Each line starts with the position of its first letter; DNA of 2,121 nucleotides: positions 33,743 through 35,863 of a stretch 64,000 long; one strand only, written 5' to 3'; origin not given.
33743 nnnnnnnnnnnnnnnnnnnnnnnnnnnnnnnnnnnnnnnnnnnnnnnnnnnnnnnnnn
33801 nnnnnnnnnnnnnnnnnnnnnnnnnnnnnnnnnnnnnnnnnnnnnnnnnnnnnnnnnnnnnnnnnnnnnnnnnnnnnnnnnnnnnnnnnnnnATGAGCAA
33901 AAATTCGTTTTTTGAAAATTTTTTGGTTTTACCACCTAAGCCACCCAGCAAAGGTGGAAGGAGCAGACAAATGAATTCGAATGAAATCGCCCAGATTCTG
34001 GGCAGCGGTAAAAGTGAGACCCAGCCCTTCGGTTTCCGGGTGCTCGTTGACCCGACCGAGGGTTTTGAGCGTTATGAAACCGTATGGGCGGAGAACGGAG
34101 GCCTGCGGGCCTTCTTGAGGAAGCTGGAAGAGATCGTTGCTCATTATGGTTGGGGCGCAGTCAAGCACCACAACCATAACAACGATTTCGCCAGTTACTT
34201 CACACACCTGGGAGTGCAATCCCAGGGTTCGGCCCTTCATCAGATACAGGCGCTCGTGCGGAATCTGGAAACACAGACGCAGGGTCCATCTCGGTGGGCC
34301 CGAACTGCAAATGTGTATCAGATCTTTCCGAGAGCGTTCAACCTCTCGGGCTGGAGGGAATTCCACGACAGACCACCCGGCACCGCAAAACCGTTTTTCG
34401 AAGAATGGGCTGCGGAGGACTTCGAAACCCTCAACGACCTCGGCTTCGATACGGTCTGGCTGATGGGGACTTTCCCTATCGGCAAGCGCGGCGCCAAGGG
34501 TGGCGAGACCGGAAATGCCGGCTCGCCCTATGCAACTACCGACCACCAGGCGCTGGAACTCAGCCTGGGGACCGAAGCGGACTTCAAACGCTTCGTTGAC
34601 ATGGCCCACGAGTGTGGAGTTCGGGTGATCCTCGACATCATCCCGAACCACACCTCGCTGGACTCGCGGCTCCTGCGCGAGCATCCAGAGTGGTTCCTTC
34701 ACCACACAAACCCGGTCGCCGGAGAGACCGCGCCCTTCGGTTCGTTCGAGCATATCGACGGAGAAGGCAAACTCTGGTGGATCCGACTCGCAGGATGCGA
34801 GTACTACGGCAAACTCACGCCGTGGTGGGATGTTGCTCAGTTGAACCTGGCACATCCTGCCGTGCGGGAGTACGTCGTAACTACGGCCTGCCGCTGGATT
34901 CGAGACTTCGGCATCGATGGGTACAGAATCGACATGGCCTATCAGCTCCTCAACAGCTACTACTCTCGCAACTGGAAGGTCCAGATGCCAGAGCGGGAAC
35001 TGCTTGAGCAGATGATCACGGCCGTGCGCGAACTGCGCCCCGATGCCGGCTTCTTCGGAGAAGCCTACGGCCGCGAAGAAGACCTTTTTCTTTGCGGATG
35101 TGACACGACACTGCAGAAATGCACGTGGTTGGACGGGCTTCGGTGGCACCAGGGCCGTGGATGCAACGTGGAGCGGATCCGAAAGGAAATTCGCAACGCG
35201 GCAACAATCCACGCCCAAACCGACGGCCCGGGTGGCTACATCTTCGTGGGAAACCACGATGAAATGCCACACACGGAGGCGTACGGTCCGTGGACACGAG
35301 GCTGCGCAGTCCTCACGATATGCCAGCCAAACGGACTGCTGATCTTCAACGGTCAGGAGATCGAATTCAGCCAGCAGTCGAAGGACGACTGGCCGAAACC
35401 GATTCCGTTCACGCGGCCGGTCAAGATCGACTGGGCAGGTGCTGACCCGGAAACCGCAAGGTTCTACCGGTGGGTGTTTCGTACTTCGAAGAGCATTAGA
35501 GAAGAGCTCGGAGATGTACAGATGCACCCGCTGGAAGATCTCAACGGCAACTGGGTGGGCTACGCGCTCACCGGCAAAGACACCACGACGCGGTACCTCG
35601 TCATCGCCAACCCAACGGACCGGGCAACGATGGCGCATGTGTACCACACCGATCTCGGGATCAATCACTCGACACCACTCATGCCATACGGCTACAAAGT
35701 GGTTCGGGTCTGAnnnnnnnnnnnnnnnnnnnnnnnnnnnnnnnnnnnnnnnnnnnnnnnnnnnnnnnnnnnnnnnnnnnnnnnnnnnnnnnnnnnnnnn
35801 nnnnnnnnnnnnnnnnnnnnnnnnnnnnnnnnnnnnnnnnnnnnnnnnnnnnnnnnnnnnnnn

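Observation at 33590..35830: GC-rich GH13 alpha-amylase gene, likely horizontally acquired, next to a native-composition six-hairpin glycosidase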

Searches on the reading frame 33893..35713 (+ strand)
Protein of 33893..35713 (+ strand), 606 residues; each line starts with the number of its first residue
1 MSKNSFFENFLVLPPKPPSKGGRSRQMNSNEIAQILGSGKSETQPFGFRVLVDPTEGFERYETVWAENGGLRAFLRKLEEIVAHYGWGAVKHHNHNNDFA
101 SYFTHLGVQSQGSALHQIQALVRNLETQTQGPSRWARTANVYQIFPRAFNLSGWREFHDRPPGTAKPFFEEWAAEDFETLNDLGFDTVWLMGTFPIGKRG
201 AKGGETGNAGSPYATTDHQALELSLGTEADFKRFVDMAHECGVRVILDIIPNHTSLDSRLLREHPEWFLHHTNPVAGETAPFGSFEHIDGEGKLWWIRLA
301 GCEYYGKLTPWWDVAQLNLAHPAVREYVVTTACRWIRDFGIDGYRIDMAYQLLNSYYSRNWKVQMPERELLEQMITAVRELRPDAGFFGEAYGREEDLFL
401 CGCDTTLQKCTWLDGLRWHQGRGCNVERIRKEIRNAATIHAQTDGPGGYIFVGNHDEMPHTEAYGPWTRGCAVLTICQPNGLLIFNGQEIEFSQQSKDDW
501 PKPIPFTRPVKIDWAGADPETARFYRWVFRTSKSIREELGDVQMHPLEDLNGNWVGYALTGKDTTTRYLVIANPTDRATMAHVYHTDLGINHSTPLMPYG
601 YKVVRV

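Call 4: search_protein_families(library=pfam, proteins=[window:33893-35713:+], max_evalue=0.01)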
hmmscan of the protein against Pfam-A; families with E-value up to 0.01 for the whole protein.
window:33893-35713:+ (606 aa): 3 families
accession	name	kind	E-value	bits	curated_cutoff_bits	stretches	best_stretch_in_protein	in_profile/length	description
PF00128.31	Alpha-amylase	-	1.4e-22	81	22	1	177-494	25-358/446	Alpha amylase, catalytic domain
PF14701.12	hDGE_amylase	-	7e-06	25.8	27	1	205-267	46-116/439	Glycogen debranching enzyme, glucanotransferase domain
PF02065.24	Melibiase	-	0.0042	16.6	27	0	231-272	106-147/347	Melibiase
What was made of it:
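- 33971..35713 (+): GH13 alpha-amylase-family gene, 580 aa, no signal peptide. Catalytic D321 (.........), E364 (FFGEAYG), D430 (FVGNHD). PF00128 E = 1.4e-22 (call 4).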

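Call 8: find_homologous_proteins(query=window:33971-35713:+)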
Query window:33971-35713:+ (580 aa): 58 proteins with E <= 0.001 among 8000 candidates.
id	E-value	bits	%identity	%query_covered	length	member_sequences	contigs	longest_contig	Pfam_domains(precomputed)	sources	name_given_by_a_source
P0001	0.0e+0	1405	100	100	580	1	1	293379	PF00128.32,PF14701.13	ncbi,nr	ncbi:MAG: hypothetical protein HYV32_02610 [Candidatus Kerfeldbacteria bacterium]|nr:hypothetical pr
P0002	2.7e-119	417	39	94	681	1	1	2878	PF00128.32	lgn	-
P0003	8.7e-111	389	38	99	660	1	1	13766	PF00128.32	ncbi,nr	ncbi:MAG: hypothetical protein HY553_17350 [Elusimicrobia bacterium]|nr:hypothetical protein [Elusim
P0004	5.0e-105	370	35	99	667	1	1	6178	PF00128.32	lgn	-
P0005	2.4e-103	365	35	99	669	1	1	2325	PF00128.32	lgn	-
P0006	4.7e-103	364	37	93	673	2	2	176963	PF00128.32,PF14701.13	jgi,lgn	jgi:hypothetical protein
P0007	1.7e-97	345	36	84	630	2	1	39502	PF00128.32,PF14701.13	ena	-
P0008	2.8e-94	335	34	99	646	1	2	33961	PF00128.32,PF14701.13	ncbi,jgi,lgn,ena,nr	ncbi:MAG TPA: alpha-amylase family glycosyl hydrolase [Elusimicrobiales bacterium]|nr:alpha-amylase 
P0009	3.7e-94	334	32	98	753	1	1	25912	PF00128.32,PF14701.13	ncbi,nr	ncbi:MAG: hypothetical protein HY611_09100 [Elusimicrobia bacterium]|nr:hypothetical protein [Elusim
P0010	2.2e-92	328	33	96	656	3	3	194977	PF00128.32,PF14701.13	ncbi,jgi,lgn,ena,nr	ncbi:MAG: hypothetical protein A2016_05320 [Elusimicrobia bacterium GWF2_62_30]|nr:MAG: hypothetical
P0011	2.9e-91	325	35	91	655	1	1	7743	PF00128.32,PF14701.13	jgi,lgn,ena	-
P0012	2.6e-90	321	38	84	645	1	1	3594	PF00128.32,PF14701.13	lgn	-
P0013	5.9e-90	320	34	93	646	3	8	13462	PF00128.32,PF14701.13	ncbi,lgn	-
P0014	4.0e-86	308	41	67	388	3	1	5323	PF00128.32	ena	-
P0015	2.7e-67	245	29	94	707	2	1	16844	PF00128.32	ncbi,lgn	-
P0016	7.5e-65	237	32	80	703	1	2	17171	PF00128.32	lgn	-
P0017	1.0e-63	234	29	97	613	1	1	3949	-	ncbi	-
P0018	3.3e-25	106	28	70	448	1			PF00128.32,PF14701.13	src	-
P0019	1.5e-20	91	28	70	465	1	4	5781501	PF00128.32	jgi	jgi:glycosidase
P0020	1.0e-10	59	37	23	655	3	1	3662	PF00128.32,PF11896.15,PF21702.4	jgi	-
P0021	1.4e-10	58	26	49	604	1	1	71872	PF00128.32,PF11896.15,PF21702.4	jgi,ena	jgi:starch synthase (maltosyl-transferring)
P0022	1.1e-9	55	32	37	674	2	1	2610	PF00128.32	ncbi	-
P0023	4.4e-9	53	28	44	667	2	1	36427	PF11896.15,PF21702.4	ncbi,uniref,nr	ncbi:alpha-1,4-glucan--maltose-1-phosphate maltosyltransferase [Nocardia farcinica]|uniref:alpha-1,4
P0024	4.4e-9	53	28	44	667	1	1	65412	PF11896.15,PF21702.4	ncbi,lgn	ncbi:alpha-1,4-glucan--maltose-1-phosphate maltosyltransferase [Nocardia farcinica]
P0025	4.5e-9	53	28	44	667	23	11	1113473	PF11896.15,PF21702.4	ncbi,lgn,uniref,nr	ncbi:alpha-1,4-glucan--maltose-1-phosphate maltosyltransferase [Nocardia farcinica]|uniref:alpha-1,4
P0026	7.2e-9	52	35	23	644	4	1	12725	PF00128.32,PF14701.13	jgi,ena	jgi:hypothetical protein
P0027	1.6e-8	51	27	59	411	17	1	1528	PF00128.32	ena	-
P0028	1.8e-7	48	35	23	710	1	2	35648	PF00128.32,PF11896.15,PF21702.4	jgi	jgi:starch synthase (maltosyl-transferring)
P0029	1.9e-7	48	23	64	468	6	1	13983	PF00128.32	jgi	jgi:glycosidase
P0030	2.7e-7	47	26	42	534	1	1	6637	PF00128.32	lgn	-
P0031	3.0e-7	47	43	16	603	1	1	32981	PF00128.32,PF11896.15,PF21702.4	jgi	jgi:starch synthase (maltosyl-transferring)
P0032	4.5e-7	47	31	37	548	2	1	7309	PF00128.32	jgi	jgi:cyclomaltodextrinase / maltogenic alpha-amylase / neopullulanase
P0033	6.7e-7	46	41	14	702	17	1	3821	PF00128.32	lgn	-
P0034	8.2e-7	46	34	26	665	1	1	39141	PF00128.32,PF11896.15,PF21702.4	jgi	jgi:starch synthase (maltosyl-transferring)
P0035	1.2e-6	45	24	47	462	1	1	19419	PF00128.32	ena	-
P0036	1.7e-6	45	26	52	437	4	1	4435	PF00128.32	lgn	-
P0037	1.9e-6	44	26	44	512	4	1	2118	PF00128.32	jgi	jgi:neopullulanase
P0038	2.7e-6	44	26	29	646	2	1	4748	PF00128.32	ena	-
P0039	5.2e-6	43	27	33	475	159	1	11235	PF00128.32,PF22460.3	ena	-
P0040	9.5e-6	42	27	45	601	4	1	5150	PF00128.32,PF11896.15,PF21702.4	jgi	jgi:starch synthase (maltosyl-transferring)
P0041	1.1e-5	42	32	37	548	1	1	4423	PF00128.32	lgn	-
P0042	1.2e-5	42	28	40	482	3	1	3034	PF00128.32,PF16657.12,PF22460.3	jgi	jgi:cyclomaltodextrinase / maltogenic alpha-amylase / neopullulanase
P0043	1.5e-5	42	27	44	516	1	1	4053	PF00128.32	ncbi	-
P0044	1.6e-5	41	28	40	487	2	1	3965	PF00128.32,PF22026.3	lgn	-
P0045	1.8e-5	41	33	26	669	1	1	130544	PF00128.32,PF11896.15,PF21702.4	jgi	jgi:starch synthase (maltosyl-transferring)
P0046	2.7e-5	41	26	45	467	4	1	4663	PF00128.32,PF16657.12,PF22460.3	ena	-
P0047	8.0e-5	39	26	44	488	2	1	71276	PF00128.32,PF16657.12,PF22460.3,PF22026.3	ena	-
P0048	9.2e-5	39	27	29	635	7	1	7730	PF02922.25,PF00128.32,PF02806.25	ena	-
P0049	1.1e-4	39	28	37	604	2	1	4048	PF00128.32,PF11896.15,PF21702.4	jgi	-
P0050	1.2e-4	39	28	41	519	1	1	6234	PF00128.32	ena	-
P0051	1.2e-4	39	26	41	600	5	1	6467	PF02922.25,PF00128.32,PF11941.15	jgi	jgi:maltooligosyltrehalose trehalohydrolase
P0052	1.2e-4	38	25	46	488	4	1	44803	PF00128.32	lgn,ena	-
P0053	1.5e-4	38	25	46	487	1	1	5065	PF00128.32,PF16657.12,PF22460.3,PF22026.3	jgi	jgi:cyclomaltodextrinase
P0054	1.8e-4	38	28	38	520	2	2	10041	PF00128.32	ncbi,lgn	-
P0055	1.9e-4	38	24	43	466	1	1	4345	PF00128.32,PF16657.12,PF22460.3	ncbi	-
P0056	4.0e-4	37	24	44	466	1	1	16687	PF00128.32,PF22460.3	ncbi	-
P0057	4.7e-4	37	27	31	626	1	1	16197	PF00128.32,PF16657.12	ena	-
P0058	6.7e-4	36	31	24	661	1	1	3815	PF00128.32,PF11896.15,PF21702.4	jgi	jgi:starch synthase (maltosyl-transferring)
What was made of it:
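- On GlgE (GH13_3) maltosyltransferase: Both appear only in second-tier hits (calls 4, 8).
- Closest known: GlgE maltosyltransferase. Different: The GlgE N-terminal domains PF11896 and PF21702 are absent (calls 4, 8).
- Checked: It is the start of the deposited protein, which is 100% identical over 580 aa (call 8).
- The named hits are Elusimicrobia (call 8). The best hit is 39% (call 8).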

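Call 15: find_encoding_contigs(protein=P0003, flank=6000, max_places=2)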
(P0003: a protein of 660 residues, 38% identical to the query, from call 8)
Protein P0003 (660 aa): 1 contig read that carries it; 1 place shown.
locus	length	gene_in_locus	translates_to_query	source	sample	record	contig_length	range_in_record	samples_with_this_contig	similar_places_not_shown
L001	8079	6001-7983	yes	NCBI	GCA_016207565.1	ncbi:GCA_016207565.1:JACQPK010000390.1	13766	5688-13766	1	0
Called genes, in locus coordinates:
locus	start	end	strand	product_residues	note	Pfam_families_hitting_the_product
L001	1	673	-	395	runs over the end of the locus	PF00278:Orn_DAP_Arg_deC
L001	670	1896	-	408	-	PF03435:Sacchrp_dh_NADP, PF16653:Sacchrp_dh_C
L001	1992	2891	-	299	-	PF13489:Methyltransf_23, PF13847:Methyltransf_31, PF01209:Ubie_methyltran (faint), PF08241:Methyltransf_11, PF08242:Methyltransf_12, PF13649:Methyltransf_25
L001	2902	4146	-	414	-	-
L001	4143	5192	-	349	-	-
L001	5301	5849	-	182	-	-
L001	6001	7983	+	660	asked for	PF00128:Alpha-amylase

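Call 16: find_encoding_contigs(protein=P0006, flank=6000, max_places=2)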
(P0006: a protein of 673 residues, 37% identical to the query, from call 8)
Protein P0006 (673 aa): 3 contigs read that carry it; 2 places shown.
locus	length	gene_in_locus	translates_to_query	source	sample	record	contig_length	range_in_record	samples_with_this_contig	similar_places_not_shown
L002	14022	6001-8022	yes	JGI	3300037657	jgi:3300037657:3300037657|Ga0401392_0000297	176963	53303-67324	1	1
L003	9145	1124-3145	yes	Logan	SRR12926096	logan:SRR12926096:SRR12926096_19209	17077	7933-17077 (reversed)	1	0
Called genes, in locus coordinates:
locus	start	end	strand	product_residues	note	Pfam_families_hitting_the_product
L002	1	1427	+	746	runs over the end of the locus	PF14814:UB2H (weak), PF00912:Transgly, PF00905:Transpeptidase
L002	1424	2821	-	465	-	PF01266:DAO (weak), PF01593:Amino_oxidase, PF13450:NAD_binding_8, PF13454:NAD_binding_9 (faint)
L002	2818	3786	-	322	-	PF00762:Ferrochelatase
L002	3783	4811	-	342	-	PF01208:URO-D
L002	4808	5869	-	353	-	PF04055:Radical_SAM, PF13186:SPASM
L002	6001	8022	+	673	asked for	PF00128:Alpha-amylase, PF14701:hDGE_amylase (weak)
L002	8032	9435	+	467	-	PF00232:Glyco_hydro_1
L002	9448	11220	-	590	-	PF02378:PTS_EIIC, PF00367:PTS_EIIB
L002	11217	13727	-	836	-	PF00358:PTS_EIIA_1, PF00381:PTS-HPr, PF05524:PEP-utilisers_N, PF00391:PEP-utilizers, PF02896:PEP-utilizers_C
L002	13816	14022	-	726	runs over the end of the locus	PF00933:Glyco_hydro_3, PF01915:Glyco_hydro_3_C, PF14310:Fn3-like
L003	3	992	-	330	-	?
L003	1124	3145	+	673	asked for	PF00128:Alpha-amylase, PF14701:hDGE_amylase (weak)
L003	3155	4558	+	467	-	PF00232:Glyco_hydro_1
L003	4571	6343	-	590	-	PF02378:PTS_EIIC, PF00367:PTS_EIIB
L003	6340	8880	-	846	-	PF00358:PTS_EIIA_1, PF00381:PTS-HPr, PF05524:PEP-utilisers_N, PF00391:PEP-utilizers, PF02896:PEP-utilizers_C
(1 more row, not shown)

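Call 17: find_encoding_contigs(protein=P0010, flank=6000, max_places=2)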
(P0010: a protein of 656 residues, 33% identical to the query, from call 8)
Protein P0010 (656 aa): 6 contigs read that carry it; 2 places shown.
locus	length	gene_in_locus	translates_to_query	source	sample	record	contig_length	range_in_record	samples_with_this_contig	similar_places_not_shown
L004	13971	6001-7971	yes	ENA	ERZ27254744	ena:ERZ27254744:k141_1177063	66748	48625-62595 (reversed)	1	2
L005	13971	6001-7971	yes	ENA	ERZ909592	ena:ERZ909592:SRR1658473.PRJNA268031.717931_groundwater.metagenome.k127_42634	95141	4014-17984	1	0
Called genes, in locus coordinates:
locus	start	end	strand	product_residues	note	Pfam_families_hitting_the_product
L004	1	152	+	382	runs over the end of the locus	PF04055:Radical_SAM, PF13186:SPASM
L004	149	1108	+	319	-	-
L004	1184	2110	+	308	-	PF06271:RDD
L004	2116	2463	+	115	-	-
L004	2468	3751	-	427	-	PF05958:tRNA_U5-meth_tr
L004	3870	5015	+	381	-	PF13231:PMT_2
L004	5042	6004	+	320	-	-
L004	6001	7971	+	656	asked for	PF00128:Alpha-amylase, PF14701:hDGE_amylase (weak)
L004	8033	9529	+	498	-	PF00128:Alpha-amylase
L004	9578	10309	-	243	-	PF18912:DZR_2, PF00156:Pribosyltran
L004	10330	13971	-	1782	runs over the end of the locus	-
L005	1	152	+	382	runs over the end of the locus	PF04055:Radical_SAM, PF13186:SPASM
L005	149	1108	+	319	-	-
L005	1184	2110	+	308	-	PF06271:RDD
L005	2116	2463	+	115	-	-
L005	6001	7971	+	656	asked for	PF00128:Alpha-amylase, PF14701:hDGE_amylase (weak)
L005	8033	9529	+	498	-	PF00128:Alpha-amylase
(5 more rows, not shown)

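Call 34: find_related_loci(query=A1, collection=genome_contigs, flank=4000)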
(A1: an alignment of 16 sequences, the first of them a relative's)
Query A1 (580 aa) in genome_contigs; peptide patterns used: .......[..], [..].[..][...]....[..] (x = any residue, [..] = any of these).
278 stretches matched a pattern; 248 encode a relative of the query (tblastn E <= 1e-3); the best 80 are kept; 80 distinct loci.
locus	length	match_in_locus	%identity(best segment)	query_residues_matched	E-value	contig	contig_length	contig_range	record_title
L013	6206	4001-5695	38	37-579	9e-121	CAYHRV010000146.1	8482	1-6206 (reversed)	MAG TPA_asm: uncultured Elusimicrobia bacterium isolate ERP119705_co15_213 genome assembly, contig: NODE_10207_length_84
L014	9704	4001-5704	38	37-580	5e-118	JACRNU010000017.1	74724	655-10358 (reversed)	MAG: Elusimicrobia bacterium isolate NC_groundwater_1943_Pr3_S-0.2um_66_9 scaffold_150110, whole genome shotgun sequence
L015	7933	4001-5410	43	107-578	2e-115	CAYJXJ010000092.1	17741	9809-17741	MAG TPA_asm: uncultured Elusimicrobia bacterium isolate ERP125453_co1_480 genome assembly, contig: NODE_3200_length_1774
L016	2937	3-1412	41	109-579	4e-119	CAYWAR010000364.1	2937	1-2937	MAG TPA_asm: uncultured Elusimicrobia sp. isolate binchicken_co248_100 genome assembly, contig: NODE_77013_length_2937_c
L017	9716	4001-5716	38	18-579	7e-114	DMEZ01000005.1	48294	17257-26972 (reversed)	MAG TPA_asm: Elusimicrobia bacterium isolate UBA9639 contig_19425, whole genome shotgun sequence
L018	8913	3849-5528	36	37-574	5e-114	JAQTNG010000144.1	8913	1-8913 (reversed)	MAG: Elusimicrobia bacterium isolate STA_59 NODE_16635_length_8913_cov_2.649101_Sandtown_A, whole genome shotgun sequenc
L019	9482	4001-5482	39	89-580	1e-112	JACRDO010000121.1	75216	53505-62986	MAG: Elusimicrobia bacterium isolate NC_groundwater_1674_Pr3_B-0.1um_65_18 SR-2_scaffold_141_2516921, whole genome shotg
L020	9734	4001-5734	36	6-579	2e-110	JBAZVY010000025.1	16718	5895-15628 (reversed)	MAG: Elusimicrobiota bacterium isolate SO_2017_GW1_264 NODE_12923_length_16718_cov_0.874631_OW334_2017, whole genome sho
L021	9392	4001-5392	41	107-578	1e-109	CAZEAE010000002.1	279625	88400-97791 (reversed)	MAG TPA_asm: uncultured Elusimicrobia sp. isolate binchicken_co248_32 genome assembly, contig: NODE_16_length_279625_cov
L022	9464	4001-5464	39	93-578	9e-110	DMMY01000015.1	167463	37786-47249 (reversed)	MAG TPA_asm: Elusimicrobia bacterium isolate UBA9628 contig_324, whole genome shotgun sequence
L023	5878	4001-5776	38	4-579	2e-109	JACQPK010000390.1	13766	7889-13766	MAG: Elusimicrobia bacterium isolate NC_groundwater_1305_Ag_S-0.2um_70_34 S_p2_S4_coassembly_k141_3100957, whole genome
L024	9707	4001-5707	36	40-579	4e-107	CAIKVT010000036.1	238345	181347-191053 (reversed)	MAG: uncultured Elusimicrobia bacterium isolate MJ-time_bin-0941 genome assembly, contig: bin-0941:36/84, whole genome s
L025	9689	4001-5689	37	37-578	5e-106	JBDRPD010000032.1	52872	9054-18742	MAG: Elusimicrobiota bacterium isolate MEGAHIT-group-2.10 k141_51310, whole genome shotgun sequence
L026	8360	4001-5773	35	10-579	1e-105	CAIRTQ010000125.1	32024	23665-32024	MAG: uncultured Elusimicrobia bacterium isolate MJ-2014_bin-0981 genome assembly, contig: bin-0981:125/158, whole genome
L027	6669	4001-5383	41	112-580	6e-105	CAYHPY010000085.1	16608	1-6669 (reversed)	MAG TPA_asm: uncultured Elusimicrobia bacterium isolate ERP119705_co15_38 genome assembly, contig: NODE_3594_length_1660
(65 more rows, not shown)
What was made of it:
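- On Horizontally acquired genomic island: Calls 8 and 34.
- Elusimicrobia MAGs named NC_groundwater carry the closest named relatives (call 34).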
